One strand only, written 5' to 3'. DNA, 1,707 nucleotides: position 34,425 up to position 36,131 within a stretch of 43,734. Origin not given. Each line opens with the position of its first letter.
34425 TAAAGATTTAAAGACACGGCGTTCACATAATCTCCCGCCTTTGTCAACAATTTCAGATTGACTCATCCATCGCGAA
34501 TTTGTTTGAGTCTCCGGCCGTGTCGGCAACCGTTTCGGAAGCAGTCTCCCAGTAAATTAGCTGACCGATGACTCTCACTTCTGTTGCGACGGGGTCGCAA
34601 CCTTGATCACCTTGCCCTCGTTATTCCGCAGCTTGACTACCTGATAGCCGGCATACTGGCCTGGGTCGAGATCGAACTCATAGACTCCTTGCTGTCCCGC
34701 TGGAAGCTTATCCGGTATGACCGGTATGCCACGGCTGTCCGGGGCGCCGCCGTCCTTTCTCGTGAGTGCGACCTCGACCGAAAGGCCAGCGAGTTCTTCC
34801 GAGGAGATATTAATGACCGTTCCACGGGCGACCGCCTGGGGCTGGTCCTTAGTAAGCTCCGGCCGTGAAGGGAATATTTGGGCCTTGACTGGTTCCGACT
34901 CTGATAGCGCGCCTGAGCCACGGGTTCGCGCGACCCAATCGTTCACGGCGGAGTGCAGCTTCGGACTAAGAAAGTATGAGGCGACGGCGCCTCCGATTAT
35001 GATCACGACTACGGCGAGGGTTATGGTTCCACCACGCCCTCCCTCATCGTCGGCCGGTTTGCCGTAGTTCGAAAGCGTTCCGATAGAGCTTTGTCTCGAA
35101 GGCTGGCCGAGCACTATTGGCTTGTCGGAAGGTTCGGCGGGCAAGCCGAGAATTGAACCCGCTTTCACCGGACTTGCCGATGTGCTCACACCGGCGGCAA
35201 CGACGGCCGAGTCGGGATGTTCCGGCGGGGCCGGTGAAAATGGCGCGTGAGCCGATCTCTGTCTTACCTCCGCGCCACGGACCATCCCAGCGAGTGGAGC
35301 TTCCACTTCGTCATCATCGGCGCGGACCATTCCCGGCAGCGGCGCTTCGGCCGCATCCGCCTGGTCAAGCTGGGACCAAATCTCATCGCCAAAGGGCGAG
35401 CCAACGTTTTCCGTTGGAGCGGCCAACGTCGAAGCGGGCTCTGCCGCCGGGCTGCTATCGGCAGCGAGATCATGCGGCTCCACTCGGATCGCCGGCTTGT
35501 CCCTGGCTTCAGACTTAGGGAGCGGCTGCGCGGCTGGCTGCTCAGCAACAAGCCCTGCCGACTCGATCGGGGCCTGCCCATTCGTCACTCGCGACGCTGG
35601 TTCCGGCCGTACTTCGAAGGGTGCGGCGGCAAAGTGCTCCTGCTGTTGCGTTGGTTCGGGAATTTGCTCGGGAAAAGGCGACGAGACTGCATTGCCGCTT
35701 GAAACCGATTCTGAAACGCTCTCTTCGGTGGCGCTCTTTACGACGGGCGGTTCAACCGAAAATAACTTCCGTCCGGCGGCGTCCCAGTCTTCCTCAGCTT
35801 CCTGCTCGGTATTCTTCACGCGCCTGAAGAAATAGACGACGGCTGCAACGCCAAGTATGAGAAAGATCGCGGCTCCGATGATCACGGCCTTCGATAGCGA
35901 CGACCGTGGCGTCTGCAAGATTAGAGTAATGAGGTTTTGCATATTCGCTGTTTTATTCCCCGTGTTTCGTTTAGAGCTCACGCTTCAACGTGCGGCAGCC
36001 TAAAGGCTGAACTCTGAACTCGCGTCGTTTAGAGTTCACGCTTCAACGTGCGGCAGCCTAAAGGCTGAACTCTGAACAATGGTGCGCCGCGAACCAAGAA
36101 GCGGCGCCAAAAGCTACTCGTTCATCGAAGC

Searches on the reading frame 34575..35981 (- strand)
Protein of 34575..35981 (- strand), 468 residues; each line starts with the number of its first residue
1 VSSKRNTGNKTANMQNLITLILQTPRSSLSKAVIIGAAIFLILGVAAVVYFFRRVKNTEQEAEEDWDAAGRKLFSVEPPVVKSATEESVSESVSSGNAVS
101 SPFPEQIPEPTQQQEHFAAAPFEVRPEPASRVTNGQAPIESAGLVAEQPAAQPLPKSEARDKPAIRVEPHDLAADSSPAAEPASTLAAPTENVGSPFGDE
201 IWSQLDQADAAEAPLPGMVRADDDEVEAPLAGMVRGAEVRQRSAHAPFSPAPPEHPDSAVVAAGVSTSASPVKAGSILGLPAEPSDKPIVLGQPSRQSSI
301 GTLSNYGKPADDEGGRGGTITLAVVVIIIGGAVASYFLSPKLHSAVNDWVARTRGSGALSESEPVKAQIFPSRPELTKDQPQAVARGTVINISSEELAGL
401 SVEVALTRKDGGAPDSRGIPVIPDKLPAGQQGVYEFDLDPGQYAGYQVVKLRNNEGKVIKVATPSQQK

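Call 5: search_protein_families(library=pfam, proteins=[window:34575-35981:-])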
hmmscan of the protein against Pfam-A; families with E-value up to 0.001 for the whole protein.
window:34575-35981:- (468 aa): 0 families

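Call 7: search_protein_families(library=ncbifam, proteins=[window:34575-35981:-], max_evalue=0.01)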
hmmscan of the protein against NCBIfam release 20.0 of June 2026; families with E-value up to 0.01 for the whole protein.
window:34575-35981:- (468 aa): 1 family
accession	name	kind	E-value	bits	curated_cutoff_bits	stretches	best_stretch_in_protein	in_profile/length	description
NF004285.1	PRK05696.1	equivalog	0.0025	17.6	179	0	24-65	13-54/171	flagellar basal body-associated protein FliL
